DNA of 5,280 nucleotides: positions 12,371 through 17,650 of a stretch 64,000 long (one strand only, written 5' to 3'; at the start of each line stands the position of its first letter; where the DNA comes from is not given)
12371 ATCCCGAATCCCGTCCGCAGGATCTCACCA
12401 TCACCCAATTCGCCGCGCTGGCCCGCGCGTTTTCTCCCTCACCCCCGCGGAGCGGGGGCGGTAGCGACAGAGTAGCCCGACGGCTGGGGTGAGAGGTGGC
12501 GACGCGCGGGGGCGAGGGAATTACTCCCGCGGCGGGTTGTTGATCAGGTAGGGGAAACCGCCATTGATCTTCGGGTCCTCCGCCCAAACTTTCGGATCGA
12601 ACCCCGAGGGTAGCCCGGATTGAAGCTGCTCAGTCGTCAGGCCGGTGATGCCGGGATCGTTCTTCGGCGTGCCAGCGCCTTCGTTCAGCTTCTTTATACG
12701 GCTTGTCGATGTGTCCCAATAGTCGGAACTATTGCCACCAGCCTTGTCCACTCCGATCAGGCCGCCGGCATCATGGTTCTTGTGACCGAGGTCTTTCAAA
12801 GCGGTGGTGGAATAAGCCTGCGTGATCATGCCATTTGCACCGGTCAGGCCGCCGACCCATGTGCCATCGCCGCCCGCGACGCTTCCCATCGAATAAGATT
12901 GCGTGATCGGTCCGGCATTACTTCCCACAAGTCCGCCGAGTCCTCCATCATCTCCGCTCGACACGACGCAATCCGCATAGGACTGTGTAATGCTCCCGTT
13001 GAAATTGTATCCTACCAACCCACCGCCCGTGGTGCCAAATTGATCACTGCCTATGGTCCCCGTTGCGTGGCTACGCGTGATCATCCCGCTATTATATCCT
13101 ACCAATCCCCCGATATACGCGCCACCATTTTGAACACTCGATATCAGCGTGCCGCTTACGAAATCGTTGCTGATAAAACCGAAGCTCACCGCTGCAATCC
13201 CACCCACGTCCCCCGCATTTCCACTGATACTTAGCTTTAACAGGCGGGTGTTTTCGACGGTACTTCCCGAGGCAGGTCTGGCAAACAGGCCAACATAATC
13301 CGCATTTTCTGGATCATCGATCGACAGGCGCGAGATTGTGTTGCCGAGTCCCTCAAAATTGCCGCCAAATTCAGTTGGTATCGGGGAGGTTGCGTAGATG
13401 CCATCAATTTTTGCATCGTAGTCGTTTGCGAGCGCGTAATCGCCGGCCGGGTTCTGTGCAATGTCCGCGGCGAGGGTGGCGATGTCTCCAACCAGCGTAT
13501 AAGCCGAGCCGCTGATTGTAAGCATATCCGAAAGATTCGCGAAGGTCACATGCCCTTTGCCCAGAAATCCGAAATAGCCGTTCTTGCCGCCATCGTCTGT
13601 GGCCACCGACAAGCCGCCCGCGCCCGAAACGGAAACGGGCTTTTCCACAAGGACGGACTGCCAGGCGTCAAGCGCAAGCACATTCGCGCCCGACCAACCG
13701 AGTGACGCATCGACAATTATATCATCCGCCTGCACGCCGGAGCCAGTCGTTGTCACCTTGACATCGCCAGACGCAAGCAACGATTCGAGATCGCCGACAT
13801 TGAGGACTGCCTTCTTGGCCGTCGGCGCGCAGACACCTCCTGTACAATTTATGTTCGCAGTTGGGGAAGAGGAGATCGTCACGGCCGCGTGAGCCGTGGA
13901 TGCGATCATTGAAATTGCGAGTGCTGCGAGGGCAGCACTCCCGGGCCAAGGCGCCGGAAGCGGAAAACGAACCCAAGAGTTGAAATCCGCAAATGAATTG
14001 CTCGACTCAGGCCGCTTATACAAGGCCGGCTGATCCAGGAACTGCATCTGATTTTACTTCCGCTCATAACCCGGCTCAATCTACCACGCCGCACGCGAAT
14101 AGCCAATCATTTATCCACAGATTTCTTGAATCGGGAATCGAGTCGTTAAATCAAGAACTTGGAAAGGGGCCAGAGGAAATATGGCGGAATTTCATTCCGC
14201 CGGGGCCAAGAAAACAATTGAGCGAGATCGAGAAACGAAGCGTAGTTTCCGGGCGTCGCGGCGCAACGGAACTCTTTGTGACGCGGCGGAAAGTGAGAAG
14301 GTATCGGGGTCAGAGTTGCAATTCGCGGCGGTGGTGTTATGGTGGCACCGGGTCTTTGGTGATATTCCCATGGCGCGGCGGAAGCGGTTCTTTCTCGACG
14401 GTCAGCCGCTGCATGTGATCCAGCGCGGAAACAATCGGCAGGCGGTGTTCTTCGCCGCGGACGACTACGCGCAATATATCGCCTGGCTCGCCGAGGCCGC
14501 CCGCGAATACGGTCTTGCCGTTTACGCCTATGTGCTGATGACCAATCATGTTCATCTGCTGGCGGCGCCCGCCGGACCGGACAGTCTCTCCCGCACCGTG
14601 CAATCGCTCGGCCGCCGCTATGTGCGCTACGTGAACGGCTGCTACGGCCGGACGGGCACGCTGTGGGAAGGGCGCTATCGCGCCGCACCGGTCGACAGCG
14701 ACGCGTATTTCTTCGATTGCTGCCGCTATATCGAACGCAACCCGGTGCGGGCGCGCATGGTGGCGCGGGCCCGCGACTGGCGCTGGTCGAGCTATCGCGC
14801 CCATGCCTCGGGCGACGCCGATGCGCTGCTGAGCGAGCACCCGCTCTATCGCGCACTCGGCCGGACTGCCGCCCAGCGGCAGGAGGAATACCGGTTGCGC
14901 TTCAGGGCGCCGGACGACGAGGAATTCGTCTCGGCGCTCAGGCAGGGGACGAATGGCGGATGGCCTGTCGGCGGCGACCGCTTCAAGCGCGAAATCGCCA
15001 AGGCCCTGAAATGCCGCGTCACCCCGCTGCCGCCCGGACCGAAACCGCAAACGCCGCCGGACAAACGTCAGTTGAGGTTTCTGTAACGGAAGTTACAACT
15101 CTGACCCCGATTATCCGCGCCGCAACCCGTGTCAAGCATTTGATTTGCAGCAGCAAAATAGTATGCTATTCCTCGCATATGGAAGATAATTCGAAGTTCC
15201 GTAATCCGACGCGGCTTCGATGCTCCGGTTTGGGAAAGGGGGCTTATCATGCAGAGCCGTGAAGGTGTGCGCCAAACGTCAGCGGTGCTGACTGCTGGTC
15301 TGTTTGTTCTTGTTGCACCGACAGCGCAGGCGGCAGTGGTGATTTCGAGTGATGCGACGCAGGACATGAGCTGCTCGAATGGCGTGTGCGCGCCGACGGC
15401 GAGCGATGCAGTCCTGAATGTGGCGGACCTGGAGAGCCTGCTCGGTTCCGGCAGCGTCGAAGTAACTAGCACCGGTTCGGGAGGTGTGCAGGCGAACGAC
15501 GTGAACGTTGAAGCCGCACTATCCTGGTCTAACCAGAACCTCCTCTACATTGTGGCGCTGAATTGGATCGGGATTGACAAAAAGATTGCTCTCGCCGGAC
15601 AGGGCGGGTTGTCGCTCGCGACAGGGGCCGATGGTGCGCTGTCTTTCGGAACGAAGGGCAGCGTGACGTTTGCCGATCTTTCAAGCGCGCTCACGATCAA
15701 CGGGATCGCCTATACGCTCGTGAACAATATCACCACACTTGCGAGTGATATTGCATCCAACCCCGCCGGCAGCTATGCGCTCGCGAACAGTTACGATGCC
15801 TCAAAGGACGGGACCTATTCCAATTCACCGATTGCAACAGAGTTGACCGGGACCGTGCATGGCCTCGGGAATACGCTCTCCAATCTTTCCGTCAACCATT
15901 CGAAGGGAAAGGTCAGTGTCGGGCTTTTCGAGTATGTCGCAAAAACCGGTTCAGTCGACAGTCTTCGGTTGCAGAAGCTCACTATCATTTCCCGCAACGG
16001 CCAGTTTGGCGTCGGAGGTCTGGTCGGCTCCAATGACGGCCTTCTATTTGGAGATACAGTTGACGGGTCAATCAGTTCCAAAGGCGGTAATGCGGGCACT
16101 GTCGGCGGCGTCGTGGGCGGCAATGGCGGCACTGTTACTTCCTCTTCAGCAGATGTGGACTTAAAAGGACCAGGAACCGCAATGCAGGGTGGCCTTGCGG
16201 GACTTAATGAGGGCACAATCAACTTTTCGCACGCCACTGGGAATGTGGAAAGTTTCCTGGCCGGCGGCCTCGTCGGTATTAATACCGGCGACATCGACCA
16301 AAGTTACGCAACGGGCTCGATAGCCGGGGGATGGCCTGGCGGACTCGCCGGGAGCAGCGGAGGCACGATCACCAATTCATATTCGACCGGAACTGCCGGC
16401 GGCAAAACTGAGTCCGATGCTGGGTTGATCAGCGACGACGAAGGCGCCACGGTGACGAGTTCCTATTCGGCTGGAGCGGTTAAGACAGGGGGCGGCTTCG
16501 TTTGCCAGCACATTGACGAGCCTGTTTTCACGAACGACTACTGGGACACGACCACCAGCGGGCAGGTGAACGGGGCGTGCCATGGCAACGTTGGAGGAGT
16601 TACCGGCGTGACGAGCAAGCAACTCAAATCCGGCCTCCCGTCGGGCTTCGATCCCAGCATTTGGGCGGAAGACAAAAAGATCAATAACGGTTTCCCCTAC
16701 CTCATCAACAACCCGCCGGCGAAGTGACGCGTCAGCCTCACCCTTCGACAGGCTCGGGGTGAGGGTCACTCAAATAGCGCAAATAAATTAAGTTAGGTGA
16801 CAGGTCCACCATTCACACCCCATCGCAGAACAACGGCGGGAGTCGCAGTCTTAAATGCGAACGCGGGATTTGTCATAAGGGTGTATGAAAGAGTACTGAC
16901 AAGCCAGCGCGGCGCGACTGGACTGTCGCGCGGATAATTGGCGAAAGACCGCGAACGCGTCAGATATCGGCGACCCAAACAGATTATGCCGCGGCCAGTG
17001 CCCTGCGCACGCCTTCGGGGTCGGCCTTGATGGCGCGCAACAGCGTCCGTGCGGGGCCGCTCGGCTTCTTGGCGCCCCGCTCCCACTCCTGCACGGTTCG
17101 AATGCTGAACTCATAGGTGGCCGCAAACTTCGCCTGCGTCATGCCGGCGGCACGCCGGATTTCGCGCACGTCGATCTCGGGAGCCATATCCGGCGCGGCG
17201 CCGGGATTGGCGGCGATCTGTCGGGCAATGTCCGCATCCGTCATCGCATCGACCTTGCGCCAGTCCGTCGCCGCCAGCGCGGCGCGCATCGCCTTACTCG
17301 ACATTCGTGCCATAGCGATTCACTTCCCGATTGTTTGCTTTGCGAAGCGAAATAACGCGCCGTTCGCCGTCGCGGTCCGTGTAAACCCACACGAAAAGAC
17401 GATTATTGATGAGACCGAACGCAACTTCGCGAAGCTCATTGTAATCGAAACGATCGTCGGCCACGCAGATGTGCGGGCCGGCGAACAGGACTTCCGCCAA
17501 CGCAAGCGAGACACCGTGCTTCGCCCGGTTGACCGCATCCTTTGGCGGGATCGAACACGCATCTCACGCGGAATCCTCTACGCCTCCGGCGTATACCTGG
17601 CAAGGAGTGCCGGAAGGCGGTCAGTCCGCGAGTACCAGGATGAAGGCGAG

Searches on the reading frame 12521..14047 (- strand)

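Call 18: search_protein_families(library=pfam, proteins=[window:12521-14047:-], max_evalue=0.01)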
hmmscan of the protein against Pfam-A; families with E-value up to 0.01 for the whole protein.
window:12521-14047:- (508 aa): 2 families
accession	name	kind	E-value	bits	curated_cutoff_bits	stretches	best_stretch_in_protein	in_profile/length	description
PF07581.17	Glug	-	2.6e-07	31.1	20.5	1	308-332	1-27/28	The GLUG motif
PF05342.19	Peptidase_M26_N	-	0.0075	16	27.7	0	190-287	144-236/250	M26 IgA1-specific Metallo-endopeptidase N-terminal region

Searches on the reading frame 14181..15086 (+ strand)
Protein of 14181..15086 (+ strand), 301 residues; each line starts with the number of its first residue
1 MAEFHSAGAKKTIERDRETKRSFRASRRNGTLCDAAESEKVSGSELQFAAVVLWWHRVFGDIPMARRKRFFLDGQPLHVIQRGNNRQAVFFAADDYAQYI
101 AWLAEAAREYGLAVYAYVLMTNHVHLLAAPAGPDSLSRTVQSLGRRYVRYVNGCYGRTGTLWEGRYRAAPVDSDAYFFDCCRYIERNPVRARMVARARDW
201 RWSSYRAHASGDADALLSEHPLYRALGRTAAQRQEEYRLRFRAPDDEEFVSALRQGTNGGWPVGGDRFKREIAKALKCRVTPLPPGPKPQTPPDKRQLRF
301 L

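Call 18: search_protein_families(library=pfam, proteins=[window:14181-15086:+], max_evalue=0.01)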
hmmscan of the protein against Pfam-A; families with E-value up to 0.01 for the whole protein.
window:14181-15086:+ (301 aa): 1 family
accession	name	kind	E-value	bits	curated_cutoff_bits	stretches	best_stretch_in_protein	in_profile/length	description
PF01797.21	Y1_Tnp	-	1.5e-11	44.9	23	1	77-187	7-121/121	Transposase IS200 like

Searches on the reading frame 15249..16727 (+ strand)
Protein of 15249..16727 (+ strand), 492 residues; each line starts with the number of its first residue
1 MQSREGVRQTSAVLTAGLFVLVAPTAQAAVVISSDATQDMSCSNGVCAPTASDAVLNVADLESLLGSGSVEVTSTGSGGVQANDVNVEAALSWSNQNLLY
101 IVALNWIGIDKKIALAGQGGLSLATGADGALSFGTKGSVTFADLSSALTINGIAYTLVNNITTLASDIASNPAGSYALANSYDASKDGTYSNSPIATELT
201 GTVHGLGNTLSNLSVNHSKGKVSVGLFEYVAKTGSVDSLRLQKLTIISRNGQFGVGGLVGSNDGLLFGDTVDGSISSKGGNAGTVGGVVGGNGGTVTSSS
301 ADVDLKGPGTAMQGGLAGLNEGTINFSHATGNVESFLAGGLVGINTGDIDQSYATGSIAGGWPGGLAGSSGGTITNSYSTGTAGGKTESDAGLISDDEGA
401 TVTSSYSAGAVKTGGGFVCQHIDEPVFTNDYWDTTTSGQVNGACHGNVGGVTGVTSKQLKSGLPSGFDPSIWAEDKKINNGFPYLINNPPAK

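Call 18: search_protein_families(library=pfam, proteins=[window:15249-16727:+], max_evalue=0.01)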
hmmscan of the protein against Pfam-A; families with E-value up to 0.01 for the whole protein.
window:15249-16727:+ (492 aa): 1 family
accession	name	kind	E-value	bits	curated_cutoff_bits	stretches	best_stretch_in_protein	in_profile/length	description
PF07581.17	Glug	-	4.4e-09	36.6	20.5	1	336-358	3-27/28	The GLUG motif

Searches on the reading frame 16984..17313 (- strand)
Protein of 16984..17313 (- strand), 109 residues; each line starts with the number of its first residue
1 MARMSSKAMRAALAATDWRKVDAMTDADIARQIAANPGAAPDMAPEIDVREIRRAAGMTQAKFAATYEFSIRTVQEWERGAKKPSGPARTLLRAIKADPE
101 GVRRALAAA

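Call 18: search_protein_families(library=pfam, proteins=[window:16984-17313:-], max_evalue=0.01)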
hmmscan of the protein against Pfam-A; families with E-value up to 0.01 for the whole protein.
window:16984-17313:- (109 aa): 2 families
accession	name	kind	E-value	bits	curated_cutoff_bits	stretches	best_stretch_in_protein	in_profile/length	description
PF01381.28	HTH_3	-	6.4e-06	26.6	23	1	49-86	1-38/55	Helix-turn-helix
PF13560.12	HTH_31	-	4.9e-05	24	27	1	50-102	7-61/64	Helix-turn-helix domain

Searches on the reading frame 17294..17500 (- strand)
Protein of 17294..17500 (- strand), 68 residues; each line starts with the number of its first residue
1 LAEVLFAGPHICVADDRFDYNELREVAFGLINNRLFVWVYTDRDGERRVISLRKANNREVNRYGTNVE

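Call 18: search_protein_families(library=pfam, proteins=[window:17294-17500:-], max_evalue=0.01)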
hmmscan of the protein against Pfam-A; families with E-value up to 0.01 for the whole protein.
window:17294-17500:- (68 aa): 1 family
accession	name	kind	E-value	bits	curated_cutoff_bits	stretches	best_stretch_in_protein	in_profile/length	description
PF04365.19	BrnT_toxin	-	1.6e-13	51.2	34.5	1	2-59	20-77/77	Ribonuclease toxin, BrnT, of type II toxin-antitoxin system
